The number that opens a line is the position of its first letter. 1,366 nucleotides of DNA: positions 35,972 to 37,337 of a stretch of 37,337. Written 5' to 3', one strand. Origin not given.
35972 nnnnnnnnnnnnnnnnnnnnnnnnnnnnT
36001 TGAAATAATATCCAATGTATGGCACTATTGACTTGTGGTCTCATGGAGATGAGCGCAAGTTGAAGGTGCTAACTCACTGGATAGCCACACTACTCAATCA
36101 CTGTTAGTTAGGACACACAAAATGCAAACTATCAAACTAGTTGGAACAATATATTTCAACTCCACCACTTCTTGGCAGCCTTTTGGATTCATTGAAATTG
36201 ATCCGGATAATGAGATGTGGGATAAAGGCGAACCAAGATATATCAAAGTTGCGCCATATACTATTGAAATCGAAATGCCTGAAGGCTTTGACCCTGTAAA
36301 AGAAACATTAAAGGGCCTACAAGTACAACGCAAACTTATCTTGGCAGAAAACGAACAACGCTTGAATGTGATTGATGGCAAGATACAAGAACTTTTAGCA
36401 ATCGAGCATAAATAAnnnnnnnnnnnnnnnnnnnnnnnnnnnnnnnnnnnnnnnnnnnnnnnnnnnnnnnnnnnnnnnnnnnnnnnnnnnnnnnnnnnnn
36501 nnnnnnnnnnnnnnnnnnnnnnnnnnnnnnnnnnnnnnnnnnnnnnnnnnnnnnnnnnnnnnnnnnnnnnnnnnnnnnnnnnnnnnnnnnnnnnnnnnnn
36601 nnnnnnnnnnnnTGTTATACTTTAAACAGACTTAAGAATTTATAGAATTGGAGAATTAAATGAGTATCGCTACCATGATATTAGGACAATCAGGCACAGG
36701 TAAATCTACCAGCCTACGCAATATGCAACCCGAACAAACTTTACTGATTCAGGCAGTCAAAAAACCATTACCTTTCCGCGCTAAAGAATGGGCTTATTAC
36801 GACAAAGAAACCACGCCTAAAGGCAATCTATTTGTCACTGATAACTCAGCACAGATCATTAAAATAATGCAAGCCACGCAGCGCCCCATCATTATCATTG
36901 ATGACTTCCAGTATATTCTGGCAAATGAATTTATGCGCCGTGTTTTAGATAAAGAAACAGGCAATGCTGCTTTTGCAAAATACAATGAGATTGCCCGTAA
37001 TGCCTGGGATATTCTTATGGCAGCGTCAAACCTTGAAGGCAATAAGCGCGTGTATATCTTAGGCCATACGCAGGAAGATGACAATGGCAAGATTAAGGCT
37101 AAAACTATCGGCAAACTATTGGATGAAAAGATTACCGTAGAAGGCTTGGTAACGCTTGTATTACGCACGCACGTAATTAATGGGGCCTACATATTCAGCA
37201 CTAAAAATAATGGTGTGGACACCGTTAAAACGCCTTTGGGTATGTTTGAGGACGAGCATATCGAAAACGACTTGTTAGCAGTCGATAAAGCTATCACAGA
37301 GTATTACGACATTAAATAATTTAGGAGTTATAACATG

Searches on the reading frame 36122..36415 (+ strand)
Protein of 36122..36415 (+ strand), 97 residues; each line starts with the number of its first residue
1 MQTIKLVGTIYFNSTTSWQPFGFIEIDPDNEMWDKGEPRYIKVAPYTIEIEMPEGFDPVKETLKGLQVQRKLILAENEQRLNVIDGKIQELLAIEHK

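Call 8: search_protein_families(library=phrogs, proteins=[window:36122-36415:+], max_evalue=0.01)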
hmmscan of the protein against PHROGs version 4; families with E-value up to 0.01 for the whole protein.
window:36122-36415:+ (97 aa): 1 family
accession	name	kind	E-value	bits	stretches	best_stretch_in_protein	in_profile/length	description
phrog_2479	-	unknown function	7.6e-08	33.6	1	31-97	30-98/107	-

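Call 65: search_protein_families(library=pfam, proteins=[window:36122-36415:+], max_evalue=0.01)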
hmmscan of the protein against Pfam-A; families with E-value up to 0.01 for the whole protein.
window:36122-36415:+ (97 aa): 0 families

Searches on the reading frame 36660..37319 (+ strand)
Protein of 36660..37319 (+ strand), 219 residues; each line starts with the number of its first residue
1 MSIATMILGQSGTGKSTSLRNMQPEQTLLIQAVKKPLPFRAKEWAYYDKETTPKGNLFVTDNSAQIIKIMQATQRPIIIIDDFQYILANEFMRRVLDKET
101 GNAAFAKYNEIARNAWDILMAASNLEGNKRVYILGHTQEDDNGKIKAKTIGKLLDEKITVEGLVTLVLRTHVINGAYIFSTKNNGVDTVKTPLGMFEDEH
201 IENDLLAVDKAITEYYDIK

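Call 8: search_protein_families(library=phrogs, proteins=[window:36660-37319:+], max_evalue=0.01)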
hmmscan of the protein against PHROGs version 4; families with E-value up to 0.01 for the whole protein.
window:36660-37319:+ (219 aa): 2 families
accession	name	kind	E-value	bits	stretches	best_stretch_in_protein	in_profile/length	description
phrog_2872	-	DNA, RNA and nucleotide metabolism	2.7e-83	279.8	1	1-218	1-213/219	Sak4-like ssDNA annealing protein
phrog_124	-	DNA, RNA and nucleotide metabolism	3.8e-08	34.1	1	6-215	47-260/382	Sak4-like ssDNA annealing protein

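Call 29: search_dna_similar(query=window:36660-37319:+, collection=phages, mode=protein, max_rows=15)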
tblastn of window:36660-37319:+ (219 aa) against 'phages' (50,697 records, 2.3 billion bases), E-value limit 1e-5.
Records with a match: 160; places in all: 162; records where one place covers at least 80% of the query: 159.
Best place of each record, by identity: 60-80% 4; <60% 156.
By first word of the organism name: Stx2a-converting 49; Bacteroides 26; uncultured 10; Pseudomonas 9; Stx1a-converting 9; Bacteriophage 7; Stenotrophomonas 6; Vibrio 6; Escherichia 5; Fusobacterium 5; and 16 more.
By host as written in the record: - 82; Bacteroides intestinalis DSM 108646 24; Stenotrophomonas maltophilia B28B 5; Escherichia coli 5; Aeromonas rivipollensis 4; Anaerostipes caccae DA844 3; Acinetobacter baumannii 2; Pseudomonas syringae 2; and 26 more.
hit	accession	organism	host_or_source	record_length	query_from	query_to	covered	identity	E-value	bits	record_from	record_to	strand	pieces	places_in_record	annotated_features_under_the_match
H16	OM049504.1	Acidovorax phage AP1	Paracidovorax oryzae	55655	1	218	100%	75.2%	2e-110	352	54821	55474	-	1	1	DNA binding ATPase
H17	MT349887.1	Acinetobacter phage 5W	Acinetobacter baumannii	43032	1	218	100%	62.8%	4e-85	280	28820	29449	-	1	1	hypothetical protein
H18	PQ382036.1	Acinetobacter phage vB_AbaSI_5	Acinetobacter baumannii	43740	1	218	100%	62.8%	4e-85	280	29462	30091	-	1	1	AAA family ATPase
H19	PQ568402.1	Acinetobacter phage PhabP_R1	Acinetobacter baumannii ATCC 17978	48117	1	218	100%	62.8%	4e-85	280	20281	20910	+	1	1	AAA family ATPase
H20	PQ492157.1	Stenotrophomonas phage S72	Stenotrophomonas maltophilia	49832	1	219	100%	57.1%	9e-79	262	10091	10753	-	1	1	DNA binding ATPase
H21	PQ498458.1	Stenotrophomonas phage SBP4phi2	Stenotrophomonas maltophilia B28B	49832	1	219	100%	57.1%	9e-79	262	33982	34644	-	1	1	DNA binding ATPase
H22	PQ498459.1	Stenotrophomonas phage SBP5phi2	Stenotrophomonas maltophilia B28B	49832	1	219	100%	57.1%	9e-79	262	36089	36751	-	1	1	DNA binding ATPase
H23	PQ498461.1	Stenotrophomonas phage SBP3.1phi2.1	Stenotrophomonas maltophilia B28B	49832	1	219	100%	57.1%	9e-79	262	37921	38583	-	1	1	DNA binding ATPase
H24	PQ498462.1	Stenotrophomonas phage SBP3.1phi2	Stenotrophomonas maltophilia B28B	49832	1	219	100%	57.1%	9e-79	262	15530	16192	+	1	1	DNA binding ATPase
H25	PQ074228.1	Stenotrophomonas phage SBP2phi2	Stenotrophomonas maltophilia B28B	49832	1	219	100%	57.1%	9e-79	262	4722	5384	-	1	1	DNA binding ATPase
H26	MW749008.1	Hafnia phage vB_HpaM_Meifeng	Hafnia paralvei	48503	4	218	98%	53.4%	8e-69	233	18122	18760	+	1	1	putative ATPase | hypothetical protein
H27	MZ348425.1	Pseudomonas phage psageB2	soil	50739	1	216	99%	50.0%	3e-63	217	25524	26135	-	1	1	putative AAA family ATPase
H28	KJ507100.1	Pseudomonas phage phiPSA1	Pseudomonas syringae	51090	1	216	99%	50.0%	3e-63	217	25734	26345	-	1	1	hypothetical protein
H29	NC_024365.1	Pseudomonas phage phiPSA1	Pseudomonas syringae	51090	1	216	99%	50.0%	3e-63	217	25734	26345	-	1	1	Sak4-like ssDNA annealing protein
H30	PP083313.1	Pseudomonas phage PSA-2T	Pseudomonas syringae pv. actinidiae ...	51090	1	216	99%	50.0%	3e-63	217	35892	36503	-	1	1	Sak4-like ssDNA annealing protein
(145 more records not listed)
